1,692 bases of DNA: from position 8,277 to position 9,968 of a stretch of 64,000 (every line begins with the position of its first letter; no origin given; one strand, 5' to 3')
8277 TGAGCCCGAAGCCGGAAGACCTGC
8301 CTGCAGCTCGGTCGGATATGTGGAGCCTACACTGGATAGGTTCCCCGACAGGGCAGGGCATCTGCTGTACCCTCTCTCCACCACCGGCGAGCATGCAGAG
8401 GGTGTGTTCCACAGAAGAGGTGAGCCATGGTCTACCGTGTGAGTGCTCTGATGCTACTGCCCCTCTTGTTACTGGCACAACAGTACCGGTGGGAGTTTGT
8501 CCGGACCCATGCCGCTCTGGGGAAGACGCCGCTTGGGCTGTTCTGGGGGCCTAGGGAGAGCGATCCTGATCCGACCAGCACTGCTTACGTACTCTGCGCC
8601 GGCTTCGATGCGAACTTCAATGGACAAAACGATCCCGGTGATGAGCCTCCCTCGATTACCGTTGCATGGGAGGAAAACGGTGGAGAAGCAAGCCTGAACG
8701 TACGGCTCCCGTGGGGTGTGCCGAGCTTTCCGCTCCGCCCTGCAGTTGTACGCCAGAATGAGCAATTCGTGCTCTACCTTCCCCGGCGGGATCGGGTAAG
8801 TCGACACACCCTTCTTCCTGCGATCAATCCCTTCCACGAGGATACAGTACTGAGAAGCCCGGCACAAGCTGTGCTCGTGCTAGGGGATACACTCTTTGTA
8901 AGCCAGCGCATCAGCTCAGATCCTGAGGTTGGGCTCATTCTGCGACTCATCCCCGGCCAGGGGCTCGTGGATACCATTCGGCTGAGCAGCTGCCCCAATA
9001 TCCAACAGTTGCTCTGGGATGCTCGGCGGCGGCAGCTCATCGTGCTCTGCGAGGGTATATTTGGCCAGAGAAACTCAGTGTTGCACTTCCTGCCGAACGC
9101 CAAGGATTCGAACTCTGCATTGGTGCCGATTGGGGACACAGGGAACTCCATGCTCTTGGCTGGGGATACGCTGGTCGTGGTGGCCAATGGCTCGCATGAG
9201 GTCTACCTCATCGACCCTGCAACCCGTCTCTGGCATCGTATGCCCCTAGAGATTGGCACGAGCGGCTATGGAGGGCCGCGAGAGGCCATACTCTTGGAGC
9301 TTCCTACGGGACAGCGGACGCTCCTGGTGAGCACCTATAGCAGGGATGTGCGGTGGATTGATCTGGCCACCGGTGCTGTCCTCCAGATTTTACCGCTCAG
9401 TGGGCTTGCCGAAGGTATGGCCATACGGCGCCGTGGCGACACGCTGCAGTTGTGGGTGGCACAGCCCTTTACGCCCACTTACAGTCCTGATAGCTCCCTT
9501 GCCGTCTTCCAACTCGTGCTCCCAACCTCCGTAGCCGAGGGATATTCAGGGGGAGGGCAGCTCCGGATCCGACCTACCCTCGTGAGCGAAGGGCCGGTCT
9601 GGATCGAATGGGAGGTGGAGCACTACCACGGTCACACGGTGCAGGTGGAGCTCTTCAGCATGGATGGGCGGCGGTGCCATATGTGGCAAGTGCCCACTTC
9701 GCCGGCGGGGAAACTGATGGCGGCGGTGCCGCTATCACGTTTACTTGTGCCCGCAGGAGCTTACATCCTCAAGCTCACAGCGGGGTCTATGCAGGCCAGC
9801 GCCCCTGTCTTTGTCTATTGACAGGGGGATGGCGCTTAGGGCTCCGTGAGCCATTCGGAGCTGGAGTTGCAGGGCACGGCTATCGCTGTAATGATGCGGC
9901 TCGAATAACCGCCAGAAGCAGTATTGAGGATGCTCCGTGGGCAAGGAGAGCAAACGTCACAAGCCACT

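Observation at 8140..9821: Orphan cobalamin riboswitch controlling a T9SS-secreted beta-propeller protein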

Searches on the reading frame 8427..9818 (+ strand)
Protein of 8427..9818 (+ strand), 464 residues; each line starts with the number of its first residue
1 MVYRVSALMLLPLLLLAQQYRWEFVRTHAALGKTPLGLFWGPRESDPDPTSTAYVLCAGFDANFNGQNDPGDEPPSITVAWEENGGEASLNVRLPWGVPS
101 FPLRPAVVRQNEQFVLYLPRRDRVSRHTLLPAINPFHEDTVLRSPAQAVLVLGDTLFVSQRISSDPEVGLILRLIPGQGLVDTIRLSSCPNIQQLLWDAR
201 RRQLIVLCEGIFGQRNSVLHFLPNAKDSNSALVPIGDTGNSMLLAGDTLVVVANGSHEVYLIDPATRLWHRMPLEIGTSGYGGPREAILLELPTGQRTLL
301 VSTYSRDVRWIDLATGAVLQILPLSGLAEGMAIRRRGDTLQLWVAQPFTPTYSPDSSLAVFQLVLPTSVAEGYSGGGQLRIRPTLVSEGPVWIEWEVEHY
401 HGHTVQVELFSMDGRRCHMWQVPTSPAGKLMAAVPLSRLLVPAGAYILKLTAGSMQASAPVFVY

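Call 4: search_protein_families(library=pfam, proteins=[window:8427-9818:+], max_evalue=1)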
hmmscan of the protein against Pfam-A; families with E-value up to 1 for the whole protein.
window:8427-9818:+ (464 aa): 0 families

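Call 5: search_protein_families(library=ncbifam, proteins=[window:8427-9818:+], max_evalue=1)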
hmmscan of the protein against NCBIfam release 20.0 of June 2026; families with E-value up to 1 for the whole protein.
window:8427-9818:+ (464 aa): 2 families
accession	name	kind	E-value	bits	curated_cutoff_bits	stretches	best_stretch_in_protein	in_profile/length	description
NF047979.1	lactonase_AidB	equivalog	0.012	14.9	360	1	130-176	181-227/271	AidB family quorum-quenching N-acyl homoserine lactonase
TIGR04183.1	Por_Secre_tail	domain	0.014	15.4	23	1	401-454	17-62/72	T9SS type A sorting domain-containing protein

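Call 7: find_homologous_proteins(query=window:8427-9818:+, max_evalue=0.001)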
Query window:8427-9818:+ (464 aa): 27 proteins with E <= 0.001 among 8000 candidates.
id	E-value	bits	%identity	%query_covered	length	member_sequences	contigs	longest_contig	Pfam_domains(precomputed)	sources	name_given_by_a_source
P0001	0.0e+0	1054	100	100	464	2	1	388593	-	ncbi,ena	-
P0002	6.2e-227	772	75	97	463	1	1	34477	-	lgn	-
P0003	1.0e-202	692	68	97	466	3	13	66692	-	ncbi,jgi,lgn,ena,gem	-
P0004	4.1e-183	627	62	97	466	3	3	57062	-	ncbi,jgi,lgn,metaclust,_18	metaclust:\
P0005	1.9e-162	559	58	97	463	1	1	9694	-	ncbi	ncbi:MAG: hypothetical protein ABDH31_07360 [Chlorobiota bacterium]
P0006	3.3e-160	552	58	98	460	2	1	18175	-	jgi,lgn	jgi:hypothetical protein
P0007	3.5e-150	519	56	93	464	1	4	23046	-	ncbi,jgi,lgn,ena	-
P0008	5.8e-150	518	54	97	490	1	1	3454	-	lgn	-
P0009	3.5e-149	516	56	97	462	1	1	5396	-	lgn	-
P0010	3.4e-142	493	52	99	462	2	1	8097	-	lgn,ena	-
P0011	1.0e-130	455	65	69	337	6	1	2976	-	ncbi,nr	ncbi:MAG: hypothetical protein RMJ46_04750, partial [Bacteroidota bacterium]|nr:hypothetical protein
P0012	3.8e-127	443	49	99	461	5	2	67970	-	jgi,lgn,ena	-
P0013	6.3e-125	436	51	96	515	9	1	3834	-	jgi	jgi:hypothetical protein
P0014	6.7e-125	436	51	96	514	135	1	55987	-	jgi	jgi:hypothetical protein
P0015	3.6e-57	212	33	68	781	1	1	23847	PF18962.8,PF01436.28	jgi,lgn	jgi:hypothetical protein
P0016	4.4e-25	106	30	68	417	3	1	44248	-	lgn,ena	-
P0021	1.8e-19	88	31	60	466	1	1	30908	PF18962.8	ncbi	-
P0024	1.8e-14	71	26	78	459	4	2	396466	PF18962.8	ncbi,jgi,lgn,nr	ncbi:T9SS C-terminal target domain-containing protein [Bacteroidetes/Chlorobi group bacterium Naka20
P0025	1.2e-13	69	28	68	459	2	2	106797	PF18962.8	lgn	-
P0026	1.4e-12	65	26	66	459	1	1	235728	PF18962.8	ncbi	-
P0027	1.5e-9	55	25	99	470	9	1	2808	PF18962.8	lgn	-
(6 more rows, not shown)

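Call 8: search_solved_structures(query=window:8427-9818:+, max_evalue=10)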
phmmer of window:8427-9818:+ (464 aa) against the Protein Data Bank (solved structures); distinct sequences matched with E-value up to 10: 4.
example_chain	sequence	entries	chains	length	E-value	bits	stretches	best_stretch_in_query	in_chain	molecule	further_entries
1l0q_A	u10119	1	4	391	0.011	17.7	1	286-346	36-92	Surface layer protein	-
8ptf_A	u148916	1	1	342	0.21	13.4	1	201-283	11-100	YncE family protein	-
8ptd_A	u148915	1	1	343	0.21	13.4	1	201-283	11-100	YncE family protein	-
8blw_B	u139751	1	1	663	0.36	12.6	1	197-281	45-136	YncE family protein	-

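Call 10: find_encoding_contigs(protein=P0003, flank=8000, max_places=3)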
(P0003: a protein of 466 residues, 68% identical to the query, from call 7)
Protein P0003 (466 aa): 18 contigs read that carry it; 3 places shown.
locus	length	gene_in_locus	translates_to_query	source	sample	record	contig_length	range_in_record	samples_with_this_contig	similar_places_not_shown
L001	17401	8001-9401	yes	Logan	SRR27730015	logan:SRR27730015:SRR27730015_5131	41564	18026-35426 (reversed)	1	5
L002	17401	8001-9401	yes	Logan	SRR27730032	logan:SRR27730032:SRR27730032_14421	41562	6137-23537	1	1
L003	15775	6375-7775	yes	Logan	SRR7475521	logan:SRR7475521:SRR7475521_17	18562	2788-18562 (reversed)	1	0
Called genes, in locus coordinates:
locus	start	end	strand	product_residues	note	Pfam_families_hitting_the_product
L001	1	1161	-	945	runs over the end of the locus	PF13620:CarboxypepD_reg, PF13715:CarbopepD_reg_2, PF07715:Plug, PF00593:TonB_dep_Rec_b-barrel, PF14905:OMP_b-brl_3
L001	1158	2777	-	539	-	-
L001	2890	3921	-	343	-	-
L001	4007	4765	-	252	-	-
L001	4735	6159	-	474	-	PF00115:COX1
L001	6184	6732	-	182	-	PF00116:COX2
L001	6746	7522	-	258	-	PF01226:Form_Nir_trans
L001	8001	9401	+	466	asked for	-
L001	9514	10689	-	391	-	PF07690:MFS_1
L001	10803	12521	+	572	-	PF00171:Aldedh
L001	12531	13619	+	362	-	PF01571:GCV_T, PF08669:GCV_T_C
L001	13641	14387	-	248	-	PF03104:DNA_pol_B_exo1 (weak), PF10108:DNA_pol_B_exo2, PF13482:RNase_H_2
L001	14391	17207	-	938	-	PF13088:BNR_2 (faint), PF24316:Tli3 (faint), PF02012:BNR (faint), PF21471:Reelin_subrepeat-B (faint)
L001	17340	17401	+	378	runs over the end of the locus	PF01578:Cytochrom_C_asm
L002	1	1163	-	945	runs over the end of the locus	PF13620:CarboxypepD_reg, PF13715:CarbopepD_reg_2, PF07715:Plug, PF00593:TonB_dep_Rec_b-barrel, PF14905:OMP_b-brl_3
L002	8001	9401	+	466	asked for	-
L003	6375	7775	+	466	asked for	-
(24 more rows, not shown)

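Call 11: find_encoding_contigs(protein=P0004, flank=8000, max_places=2)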
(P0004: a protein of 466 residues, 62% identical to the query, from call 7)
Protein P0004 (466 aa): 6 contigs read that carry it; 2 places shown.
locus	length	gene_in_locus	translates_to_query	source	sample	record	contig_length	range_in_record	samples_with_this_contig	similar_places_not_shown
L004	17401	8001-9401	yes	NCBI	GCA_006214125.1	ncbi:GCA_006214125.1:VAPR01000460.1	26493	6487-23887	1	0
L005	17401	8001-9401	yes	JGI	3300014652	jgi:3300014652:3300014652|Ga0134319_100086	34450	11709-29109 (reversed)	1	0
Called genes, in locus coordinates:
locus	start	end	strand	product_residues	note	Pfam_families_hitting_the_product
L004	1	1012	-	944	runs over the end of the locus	PF13620:CarboxypepD_reg, PF13715:CarbopepD_reg_2, PF07715:Plug, PF00593:TonB_dep_Rec_b-barrel, PF14905:OMP_b-brl_3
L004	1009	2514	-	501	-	-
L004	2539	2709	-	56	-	-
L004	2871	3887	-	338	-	-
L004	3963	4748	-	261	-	-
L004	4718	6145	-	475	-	PF00115:COX1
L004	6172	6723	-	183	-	PF00116:COX2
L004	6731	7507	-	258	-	PF01226:Form_Nir_trans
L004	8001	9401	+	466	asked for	-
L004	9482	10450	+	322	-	PF01555:N6_N4_Mtase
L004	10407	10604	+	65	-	-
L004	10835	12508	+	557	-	PF00171:Aldedh, PF05893:LuxC (weak)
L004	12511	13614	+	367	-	PF01571:GCV_T, PF08669:GCV_T_C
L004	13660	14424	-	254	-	PF03104:DNA_pol_B_exo1 (faint), PF10108:DNA_pol_B_exo2, PF13482:RNase_H_2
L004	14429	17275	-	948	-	PF13088:BNR_2 (faint), PF21471:Reelin_subrepeat-B (faint), PF24316:Tli3 (faint), PF02012:BNR (faint)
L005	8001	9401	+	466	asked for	-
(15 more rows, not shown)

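Call 12: find_encoding_contigs(protein=P0012, flank=8000, max_places=2)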
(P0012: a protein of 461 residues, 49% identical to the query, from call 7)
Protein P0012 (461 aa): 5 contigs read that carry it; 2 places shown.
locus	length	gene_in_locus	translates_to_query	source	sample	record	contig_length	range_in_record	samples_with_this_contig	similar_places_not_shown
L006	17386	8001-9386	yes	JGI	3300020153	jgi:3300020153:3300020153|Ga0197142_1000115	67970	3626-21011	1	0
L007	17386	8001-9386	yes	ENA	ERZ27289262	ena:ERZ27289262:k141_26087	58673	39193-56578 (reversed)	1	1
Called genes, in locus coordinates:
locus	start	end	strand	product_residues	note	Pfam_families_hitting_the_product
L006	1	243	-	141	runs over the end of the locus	-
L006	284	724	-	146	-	PF02130:YbeY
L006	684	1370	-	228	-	PF01902:Diphthami_syn_2_N, PF28410:Diphthami_syn_2_C (weak)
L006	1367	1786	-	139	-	PF01894:YjbQ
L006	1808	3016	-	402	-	PF01875:Memo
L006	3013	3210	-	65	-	-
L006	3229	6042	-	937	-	PF13620:CarboxypepD_reg, PF13715:CarbopepD_reg_2, PF07715:Plug, PF00593:TonB_dep_Rec_b-barrel, PF14905:OMP_b-brl_3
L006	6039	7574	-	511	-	-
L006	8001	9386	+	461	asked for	-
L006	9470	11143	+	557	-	PF00171:Aldedh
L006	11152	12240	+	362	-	PF01571:GCV_T, PF08669:GCV_T_C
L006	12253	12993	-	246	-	PF10108:DNA_pol_B_exo2, PF13482:RNase_H_2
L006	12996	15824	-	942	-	PF21471:Reelin_subrepeat-B (faint), PF24316:Tli3 (faint), PF02012:BNR (faint), PF13088:BNR_2 (weak)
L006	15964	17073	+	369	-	PF01578:Cytochrom_C_asm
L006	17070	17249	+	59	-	PF20077:CcmD_alt (weak)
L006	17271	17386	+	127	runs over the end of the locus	PF03100:CcmE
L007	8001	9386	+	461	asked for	-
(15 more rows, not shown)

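Call 16: find_encoding_contigs(protein=P0024, flank=8000, max_places=2)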
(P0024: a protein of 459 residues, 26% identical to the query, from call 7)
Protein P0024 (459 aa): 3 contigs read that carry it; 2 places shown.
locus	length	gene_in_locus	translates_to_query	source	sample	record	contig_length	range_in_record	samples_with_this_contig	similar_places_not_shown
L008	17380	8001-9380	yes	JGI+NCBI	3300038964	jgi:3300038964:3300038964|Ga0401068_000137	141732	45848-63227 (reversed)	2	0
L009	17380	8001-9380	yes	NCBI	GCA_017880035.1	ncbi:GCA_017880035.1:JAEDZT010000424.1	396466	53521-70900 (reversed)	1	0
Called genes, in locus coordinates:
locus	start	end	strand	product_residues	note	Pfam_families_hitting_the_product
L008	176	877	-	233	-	PF20260:PUA_4, PF04452:Methyltrans_RNA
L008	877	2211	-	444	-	PF20094:GWxTD_dom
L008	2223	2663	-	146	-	PF03652:RuvX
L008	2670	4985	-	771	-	PF08448:PAS_4 (weak), PF02518:HATPase_c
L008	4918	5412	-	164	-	PF02542:YgbB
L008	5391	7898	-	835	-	PF00483:NTP_transferase, PF12804:NTP_transf_3 (weak), PF00132:Hexapep (weak), PF25084:LbH_EIF2B, PF25087:GMPPB_C, PF02878:PGM_PMM_I, PF02879:PGM_PMM_II, PF02880:PGM_PMM_III, +1 more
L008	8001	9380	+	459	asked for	PF18962:Por_Secre_tail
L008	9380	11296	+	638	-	PF07715:Plug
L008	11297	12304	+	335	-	PF00072:Response_reg, PF01339:CheB_methylest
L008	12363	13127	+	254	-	-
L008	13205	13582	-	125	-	-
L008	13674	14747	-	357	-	PF00871:Acetate_kinase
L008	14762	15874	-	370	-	PF00072:Response_reg, PF00512:HisKA (faint), PF02518:HATPase_c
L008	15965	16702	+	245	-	PF11967:RecO_N, PF02565:RecO_C (weak)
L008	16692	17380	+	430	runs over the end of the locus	PF01595:CNNM, PF00571:CBS, PF03471:CorC_HlyC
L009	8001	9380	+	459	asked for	PF18962:Por_Secre_tail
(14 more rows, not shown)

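Call 17: find_encoding_contigs(protein=P0016, flank=8000, max_places=1)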
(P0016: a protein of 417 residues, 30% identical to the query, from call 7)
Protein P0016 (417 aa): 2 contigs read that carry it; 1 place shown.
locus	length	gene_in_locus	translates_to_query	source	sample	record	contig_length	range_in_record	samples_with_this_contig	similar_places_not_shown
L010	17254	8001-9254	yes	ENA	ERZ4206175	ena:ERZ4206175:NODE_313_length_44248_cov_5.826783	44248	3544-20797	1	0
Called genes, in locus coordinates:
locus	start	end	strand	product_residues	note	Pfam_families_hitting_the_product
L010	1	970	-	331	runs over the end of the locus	PF00296:Bac_luciferase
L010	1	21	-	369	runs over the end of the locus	PF00487:FA_desaturase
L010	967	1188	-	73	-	-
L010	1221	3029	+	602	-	PF13623:SurA_N_2, PF13624:SurA_N_3, PF13145:Rotamase_2 (faint)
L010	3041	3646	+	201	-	PF00702:Hydrolase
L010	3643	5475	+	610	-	PF13424:TPR_12 (faint), PF07730:HisKA_3 (weak), PF02518:HATPase_c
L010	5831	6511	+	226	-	PF00072:Response_reg, PF00196:GerE, PF08281:Sigma70_r4_2 (weak)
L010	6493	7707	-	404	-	PF00083:Sugar_tr, PF07690:MFS_1, PF00083:Sugar_tr, PF07690:MFS_1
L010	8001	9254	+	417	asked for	-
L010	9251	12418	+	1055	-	PF25852:DUF6242_C (faint), PF02012:BNR (faint), PF13088:BNR_2 (faint), PF15902:Sortilin-Vps10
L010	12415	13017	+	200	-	PF01569:PAP2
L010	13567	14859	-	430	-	PF00206:Lyase_1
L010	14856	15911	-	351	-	PF01546:Peptidase_M20, PF07687:M20_dimer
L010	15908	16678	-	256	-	PF00696:AA_kinase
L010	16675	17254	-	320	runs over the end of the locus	PF02729:OTCace_N, PF00185:OTCace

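Call 18: search_solved_structures(query=A1, max_evalue=10, show_alignments=3)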
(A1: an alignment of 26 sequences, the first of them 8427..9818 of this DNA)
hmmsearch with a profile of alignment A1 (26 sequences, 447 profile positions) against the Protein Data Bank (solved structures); distinct sequences matched with E-value up to 10: 23.
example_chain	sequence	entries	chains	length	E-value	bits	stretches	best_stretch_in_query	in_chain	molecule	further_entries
8blw_B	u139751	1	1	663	6.5e-19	71.1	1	188-380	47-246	YncE family protein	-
8ptd_A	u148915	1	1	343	1e-18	70.4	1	188-381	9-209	YncE family protein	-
8ptf_A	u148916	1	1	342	1.1e-18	70.4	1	188-382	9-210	YncE family protein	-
1l0q_A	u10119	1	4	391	7.4e-14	54.4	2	205-329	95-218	Surface layer protein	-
8bmy_A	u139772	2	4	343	8.8e-11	44.3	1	190-307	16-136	Putative surface layer protein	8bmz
8bn0_A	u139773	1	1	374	1.2e-10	43.8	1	190-307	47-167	Putative surface layer protein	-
3dsm_A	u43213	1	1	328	1.7e-10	43.3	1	192-307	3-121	uncharacterized protein BACUNI_02894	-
8bmx_D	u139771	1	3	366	1.9e-10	43.2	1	190-307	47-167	YncE family protein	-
8baz_A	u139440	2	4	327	1.9e-10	43.1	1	192-307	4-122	Surface layer protein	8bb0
8bai_A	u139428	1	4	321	2.6e-10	42.7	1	192-307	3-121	Surface layer protein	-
8okv_B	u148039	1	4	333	2.1e-08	36.5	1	190-307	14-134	Putative surface layer protein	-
8p97_B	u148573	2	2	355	2.6e-08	36.1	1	190-307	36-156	Putative surface layer protein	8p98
8puj_A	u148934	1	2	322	2.8e-08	36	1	192-307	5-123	YncE family protein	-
9whd_A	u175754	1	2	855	9.8e-05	24.3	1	354-440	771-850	GH167 glycoside hydrolase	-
8glk_D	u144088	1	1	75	0.0027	19.6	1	364-444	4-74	Endonuclease I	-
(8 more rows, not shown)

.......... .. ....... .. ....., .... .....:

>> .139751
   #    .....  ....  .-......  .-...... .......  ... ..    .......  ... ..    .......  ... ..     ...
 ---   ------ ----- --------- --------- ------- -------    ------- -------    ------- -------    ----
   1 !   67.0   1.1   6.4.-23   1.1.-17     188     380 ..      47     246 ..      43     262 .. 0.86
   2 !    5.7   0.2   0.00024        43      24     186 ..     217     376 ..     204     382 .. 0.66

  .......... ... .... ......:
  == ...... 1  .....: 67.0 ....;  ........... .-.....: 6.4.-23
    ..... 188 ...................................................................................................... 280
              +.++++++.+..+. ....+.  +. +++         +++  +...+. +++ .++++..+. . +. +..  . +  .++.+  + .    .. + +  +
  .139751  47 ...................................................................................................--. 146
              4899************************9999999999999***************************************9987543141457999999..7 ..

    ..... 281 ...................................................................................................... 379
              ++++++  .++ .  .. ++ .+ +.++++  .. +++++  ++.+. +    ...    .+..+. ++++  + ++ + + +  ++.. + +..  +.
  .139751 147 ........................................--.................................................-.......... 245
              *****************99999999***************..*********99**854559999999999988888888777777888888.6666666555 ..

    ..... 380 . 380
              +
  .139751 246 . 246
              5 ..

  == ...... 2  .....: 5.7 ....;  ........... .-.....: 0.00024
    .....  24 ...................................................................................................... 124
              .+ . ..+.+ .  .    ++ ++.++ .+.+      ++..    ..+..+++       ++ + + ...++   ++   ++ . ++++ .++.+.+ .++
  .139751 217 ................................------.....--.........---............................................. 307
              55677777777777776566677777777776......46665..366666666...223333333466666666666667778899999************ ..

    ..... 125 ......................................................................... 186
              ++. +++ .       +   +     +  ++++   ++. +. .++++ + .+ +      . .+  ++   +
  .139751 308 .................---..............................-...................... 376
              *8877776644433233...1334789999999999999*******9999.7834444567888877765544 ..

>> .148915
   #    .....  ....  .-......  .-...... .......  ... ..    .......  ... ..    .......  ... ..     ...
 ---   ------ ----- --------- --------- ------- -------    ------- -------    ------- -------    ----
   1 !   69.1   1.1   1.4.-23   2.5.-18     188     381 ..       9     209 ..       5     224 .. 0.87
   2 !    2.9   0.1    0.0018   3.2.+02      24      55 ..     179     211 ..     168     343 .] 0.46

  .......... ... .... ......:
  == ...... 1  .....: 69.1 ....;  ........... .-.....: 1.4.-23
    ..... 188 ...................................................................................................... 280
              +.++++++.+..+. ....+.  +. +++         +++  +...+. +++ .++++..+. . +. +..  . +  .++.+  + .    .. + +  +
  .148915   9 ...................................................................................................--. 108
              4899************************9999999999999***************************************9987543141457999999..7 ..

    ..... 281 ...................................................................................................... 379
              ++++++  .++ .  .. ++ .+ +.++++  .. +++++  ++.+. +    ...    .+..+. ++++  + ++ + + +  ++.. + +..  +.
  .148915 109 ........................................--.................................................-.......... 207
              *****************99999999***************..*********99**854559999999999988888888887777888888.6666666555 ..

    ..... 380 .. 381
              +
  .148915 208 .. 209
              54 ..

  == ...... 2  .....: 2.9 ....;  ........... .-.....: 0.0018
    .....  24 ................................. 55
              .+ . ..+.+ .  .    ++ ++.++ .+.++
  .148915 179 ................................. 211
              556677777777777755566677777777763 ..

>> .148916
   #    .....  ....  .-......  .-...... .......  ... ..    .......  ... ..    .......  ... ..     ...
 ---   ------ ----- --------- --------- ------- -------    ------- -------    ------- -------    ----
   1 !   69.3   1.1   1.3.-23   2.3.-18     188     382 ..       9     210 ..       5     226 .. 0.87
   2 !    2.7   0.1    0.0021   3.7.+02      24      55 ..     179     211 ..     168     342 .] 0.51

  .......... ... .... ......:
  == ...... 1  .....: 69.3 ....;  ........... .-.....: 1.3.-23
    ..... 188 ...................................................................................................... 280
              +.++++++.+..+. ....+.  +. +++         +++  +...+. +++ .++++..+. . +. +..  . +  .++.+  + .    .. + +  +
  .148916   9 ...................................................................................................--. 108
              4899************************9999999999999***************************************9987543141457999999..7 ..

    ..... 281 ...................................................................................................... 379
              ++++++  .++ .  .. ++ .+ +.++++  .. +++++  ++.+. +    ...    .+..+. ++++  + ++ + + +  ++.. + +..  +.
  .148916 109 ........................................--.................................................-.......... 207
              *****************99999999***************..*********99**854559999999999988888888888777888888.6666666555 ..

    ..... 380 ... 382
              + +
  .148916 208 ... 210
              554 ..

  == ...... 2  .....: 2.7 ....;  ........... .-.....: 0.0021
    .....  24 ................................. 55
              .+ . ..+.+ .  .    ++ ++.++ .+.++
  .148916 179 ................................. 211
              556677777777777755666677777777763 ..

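Call 19: search_protein_families(library=pfam, alignment_id=A1, max_evalue=1)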
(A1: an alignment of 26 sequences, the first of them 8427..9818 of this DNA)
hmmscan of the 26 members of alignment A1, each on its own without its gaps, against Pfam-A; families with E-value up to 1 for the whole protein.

A. member 1, window:8427-9818:+ (464 aa): 0 families

B. families by the number of members that match (of 26 scanned): 16 families
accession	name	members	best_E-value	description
PF18962.6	Por_Secre_tail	10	1.3e-11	Secretion system C-terminal sorting domain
PF16819.11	DUF5074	5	9.8e-05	Domain of unknown function (DUF5074)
PF01436.27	NHL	4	6e-07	NHL repeat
PF13360.13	PQQ_2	4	0.00068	Outer membrane protein assembly factor BamB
PF21783.3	YNCE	2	0.0026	YNCE-like beta-propeller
PF13570.13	Beta-prop_ACSF4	1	0.00035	Beta-alanine-activating enzyme, beta-propeller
PF13970.12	DUF4221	1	0.0088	Domain of unknown function (DUF4221)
PF20067.5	SSL_N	1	0.011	Strictosidine synthase-like, N-terminal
PF21226.3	MalQ_N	1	0.015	MalQ N-terminal beta sandwich domain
PF01011.28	PQQ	1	0.032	Glucose/ethanol/alcohol dehydrogenase, beta-propeller domain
PF24807.1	WD40_CDC20-Fz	1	0.11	CDC20/Fizzy WD40 domain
PF14779.12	BBS1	1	0.14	Ciliary BBSome complex subunit 1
PF05096.18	Glu_cyclase_2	1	0.15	Glutamine cyclotransferase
PF08553.16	VID27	1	0.18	VID27 C-terminal WD40-like domain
PF25174.1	Beta-prop_THOC3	1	0.19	THOC3 beta-propeller domain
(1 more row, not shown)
